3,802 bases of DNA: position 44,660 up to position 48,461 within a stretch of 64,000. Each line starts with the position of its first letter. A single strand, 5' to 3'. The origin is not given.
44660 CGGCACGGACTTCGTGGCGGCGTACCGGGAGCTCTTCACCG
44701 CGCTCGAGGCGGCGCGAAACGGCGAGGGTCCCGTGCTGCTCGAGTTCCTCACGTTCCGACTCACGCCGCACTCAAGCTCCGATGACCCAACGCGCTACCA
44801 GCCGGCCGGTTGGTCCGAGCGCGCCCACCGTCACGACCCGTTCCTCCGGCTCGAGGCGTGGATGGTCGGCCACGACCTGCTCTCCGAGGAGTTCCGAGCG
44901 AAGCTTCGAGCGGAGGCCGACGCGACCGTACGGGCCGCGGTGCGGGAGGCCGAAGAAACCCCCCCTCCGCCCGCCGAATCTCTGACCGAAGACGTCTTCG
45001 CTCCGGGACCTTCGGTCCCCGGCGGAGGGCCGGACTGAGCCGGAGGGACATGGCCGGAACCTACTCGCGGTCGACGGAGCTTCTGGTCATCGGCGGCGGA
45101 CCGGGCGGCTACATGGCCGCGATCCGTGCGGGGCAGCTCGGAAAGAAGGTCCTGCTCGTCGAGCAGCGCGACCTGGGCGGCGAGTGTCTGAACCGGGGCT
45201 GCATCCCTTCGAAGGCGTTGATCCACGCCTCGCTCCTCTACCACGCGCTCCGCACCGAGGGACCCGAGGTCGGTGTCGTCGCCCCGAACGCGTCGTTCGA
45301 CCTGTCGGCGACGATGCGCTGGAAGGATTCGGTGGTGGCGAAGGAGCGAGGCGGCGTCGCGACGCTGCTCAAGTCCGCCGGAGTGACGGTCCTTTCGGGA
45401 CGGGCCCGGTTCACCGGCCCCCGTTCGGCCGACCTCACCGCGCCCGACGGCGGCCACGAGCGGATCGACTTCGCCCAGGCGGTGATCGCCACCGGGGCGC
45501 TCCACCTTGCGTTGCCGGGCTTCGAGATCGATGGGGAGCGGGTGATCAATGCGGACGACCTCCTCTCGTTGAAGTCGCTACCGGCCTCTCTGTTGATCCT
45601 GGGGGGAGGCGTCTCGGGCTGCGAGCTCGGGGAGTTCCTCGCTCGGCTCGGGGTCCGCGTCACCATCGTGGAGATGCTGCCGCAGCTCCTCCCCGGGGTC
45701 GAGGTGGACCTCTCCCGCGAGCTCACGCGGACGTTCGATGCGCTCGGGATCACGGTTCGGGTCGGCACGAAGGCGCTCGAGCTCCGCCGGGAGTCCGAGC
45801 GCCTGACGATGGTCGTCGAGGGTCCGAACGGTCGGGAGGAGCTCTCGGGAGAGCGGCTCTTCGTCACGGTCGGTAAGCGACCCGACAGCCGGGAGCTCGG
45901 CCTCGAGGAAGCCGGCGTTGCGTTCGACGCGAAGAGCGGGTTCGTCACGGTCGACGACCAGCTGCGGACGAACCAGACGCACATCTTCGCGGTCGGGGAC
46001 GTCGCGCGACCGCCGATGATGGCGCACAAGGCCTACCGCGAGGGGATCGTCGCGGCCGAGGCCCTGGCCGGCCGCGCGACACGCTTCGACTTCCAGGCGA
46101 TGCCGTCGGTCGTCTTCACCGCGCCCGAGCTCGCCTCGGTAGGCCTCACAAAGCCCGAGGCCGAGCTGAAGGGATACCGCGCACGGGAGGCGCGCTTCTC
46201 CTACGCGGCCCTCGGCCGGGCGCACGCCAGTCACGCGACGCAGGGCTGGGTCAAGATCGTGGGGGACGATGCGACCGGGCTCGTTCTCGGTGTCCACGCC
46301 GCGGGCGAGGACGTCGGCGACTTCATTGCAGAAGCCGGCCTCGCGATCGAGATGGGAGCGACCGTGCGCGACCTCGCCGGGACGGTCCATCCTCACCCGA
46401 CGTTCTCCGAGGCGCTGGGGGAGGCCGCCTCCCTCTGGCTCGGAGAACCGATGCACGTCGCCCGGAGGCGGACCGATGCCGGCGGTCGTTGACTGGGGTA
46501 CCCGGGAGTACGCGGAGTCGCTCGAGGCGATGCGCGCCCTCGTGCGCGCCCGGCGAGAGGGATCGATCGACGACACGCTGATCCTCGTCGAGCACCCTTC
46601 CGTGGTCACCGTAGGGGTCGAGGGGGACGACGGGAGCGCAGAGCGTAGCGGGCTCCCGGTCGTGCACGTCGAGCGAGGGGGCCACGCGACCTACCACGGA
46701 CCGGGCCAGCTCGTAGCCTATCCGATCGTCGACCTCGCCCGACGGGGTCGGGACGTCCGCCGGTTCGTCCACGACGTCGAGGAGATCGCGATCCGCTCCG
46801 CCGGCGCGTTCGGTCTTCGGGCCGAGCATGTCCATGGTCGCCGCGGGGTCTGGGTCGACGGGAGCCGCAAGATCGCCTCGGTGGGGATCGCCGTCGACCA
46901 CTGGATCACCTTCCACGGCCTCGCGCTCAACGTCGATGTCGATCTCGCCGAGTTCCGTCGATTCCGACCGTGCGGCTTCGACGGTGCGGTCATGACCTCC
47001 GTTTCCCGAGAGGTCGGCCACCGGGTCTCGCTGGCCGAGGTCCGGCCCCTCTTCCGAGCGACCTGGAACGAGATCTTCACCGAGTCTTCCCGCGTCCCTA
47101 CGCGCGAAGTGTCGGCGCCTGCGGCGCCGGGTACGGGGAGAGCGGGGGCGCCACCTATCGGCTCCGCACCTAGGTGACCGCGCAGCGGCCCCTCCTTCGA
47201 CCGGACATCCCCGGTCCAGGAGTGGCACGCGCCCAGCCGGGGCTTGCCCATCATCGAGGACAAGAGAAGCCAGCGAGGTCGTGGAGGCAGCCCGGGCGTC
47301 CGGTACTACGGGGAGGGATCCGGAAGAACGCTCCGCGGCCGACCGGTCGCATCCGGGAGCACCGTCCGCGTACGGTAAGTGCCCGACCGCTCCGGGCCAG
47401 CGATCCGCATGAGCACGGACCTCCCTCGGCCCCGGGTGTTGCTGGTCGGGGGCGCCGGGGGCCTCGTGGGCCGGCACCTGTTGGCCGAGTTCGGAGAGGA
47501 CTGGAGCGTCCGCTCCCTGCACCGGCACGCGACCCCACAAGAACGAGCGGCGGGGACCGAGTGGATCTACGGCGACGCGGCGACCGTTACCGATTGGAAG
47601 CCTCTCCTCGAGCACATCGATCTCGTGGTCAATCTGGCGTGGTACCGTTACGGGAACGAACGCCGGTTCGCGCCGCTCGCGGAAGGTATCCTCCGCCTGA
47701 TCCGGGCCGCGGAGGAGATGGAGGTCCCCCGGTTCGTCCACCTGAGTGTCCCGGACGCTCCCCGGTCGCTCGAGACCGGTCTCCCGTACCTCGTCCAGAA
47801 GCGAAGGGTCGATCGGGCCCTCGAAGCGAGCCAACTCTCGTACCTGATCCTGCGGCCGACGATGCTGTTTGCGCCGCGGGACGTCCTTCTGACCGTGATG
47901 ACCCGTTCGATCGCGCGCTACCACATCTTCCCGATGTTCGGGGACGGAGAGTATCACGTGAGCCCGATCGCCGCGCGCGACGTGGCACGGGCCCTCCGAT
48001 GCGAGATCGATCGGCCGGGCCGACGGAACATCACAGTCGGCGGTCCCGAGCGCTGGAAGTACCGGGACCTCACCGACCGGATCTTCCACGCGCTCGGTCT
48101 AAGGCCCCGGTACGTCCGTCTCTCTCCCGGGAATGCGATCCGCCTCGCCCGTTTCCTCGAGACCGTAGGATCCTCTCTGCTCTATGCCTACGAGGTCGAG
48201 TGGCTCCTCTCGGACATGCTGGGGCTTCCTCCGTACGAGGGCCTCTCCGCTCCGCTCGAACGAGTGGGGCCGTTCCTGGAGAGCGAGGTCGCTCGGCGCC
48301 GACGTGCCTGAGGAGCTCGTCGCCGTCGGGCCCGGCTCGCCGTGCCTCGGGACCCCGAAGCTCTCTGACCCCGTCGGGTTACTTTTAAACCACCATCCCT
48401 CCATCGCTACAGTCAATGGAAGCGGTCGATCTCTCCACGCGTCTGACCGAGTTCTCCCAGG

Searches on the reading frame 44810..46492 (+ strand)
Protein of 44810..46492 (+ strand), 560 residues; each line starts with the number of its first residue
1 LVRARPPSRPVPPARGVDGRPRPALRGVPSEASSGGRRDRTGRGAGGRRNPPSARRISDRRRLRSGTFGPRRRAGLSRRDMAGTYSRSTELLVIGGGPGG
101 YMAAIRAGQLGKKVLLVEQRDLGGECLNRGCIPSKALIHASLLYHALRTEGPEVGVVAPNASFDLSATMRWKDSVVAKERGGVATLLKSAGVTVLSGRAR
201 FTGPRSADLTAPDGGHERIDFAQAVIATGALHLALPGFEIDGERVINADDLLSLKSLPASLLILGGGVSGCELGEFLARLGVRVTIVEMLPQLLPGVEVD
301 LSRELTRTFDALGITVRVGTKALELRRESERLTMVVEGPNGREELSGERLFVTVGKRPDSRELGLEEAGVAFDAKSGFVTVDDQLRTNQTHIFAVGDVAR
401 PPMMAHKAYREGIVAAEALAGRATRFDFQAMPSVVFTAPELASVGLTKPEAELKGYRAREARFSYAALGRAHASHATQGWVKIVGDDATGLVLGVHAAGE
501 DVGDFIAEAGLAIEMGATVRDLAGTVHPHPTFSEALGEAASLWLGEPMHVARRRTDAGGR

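Call 40: search_protein_families(library=pfam, proteins=[window:44810-46492:+], max_evalue=0.00001)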
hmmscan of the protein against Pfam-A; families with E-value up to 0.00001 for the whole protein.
window:44810-46492:+ (560 aa): 10 families
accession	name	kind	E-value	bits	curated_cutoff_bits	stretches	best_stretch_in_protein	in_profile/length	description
PF07992.20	Pyr_redox_2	-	1.2e-62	212.4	26.1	1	90-412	2-291/291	Pyridine nucleotide-disulphide oxidoreductase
PF02852.28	Pyr_redox_dim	-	9.6e-34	116.3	25.3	1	431-540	1-110/110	Pyridine nucleotide-disulphide oxidoreductase, dimerisation domain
PF00070.33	Pyr_redox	-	9.9e-20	71.3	22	1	261-333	2-75/82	Pyridine nucleotide-disulphide oxidoreductase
PF01134.28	GIDA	-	8.4e-10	38.7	22.1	1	91-162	2-71/391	Glucose inhibited division protein A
PF12831.13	FAD_oxidored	-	4.9e-09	36.4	27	1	91-125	2-37/416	FAD dependent oxidoreductase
PF13450.12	NAD_binding_8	-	8.9e-08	32.7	21.9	0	93-126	1-35/68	NAD(P)-binding Rossmann-like domain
PF01494.25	FAD_binding_3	-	1.2e-07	31.7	22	0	261-322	4-66/349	FAD binding domain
PF03486.20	HI0933_like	-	5e-07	29.9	50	0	90-121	2-33/244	HI0933-like protein Rossmann domain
PF01262.27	AlaDh_PNT_C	-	8.8e-07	29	23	0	258-304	28-74/214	Alanine dehydrogenase/PNT, C-terminal domain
PF00890.30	FAD_binding_2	-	3.6e-06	26.9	20.4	0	91-121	2-32/414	FAD binding domain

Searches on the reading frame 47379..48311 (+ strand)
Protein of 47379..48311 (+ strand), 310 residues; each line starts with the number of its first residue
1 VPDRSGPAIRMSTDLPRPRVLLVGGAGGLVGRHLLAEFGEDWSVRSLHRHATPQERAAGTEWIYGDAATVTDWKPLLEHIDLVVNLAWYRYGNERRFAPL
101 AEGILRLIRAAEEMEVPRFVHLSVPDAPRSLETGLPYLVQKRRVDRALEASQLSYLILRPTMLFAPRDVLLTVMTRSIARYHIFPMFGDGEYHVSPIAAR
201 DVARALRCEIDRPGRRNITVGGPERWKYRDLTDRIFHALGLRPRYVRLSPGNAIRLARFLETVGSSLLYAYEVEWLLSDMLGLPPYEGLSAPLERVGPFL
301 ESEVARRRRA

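Call 40: search_protein_families(library=pfam, proteins=[window:47379-48311:+], max_evalue=0.00001)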
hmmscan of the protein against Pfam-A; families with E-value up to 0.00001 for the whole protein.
window:47379-48311:+ (310 aa): 2 families
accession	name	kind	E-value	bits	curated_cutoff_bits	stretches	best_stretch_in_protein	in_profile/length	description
PF13460.12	NAD_binding_10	-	8.4e-16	58.8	27.2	1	25-166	1-149/184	NAD(P)H-binding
PF01370.27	Epimerase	-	4.7e-14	52.8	20.9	1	22-212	2-227/240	NAD dependent epimerase/dehydratase family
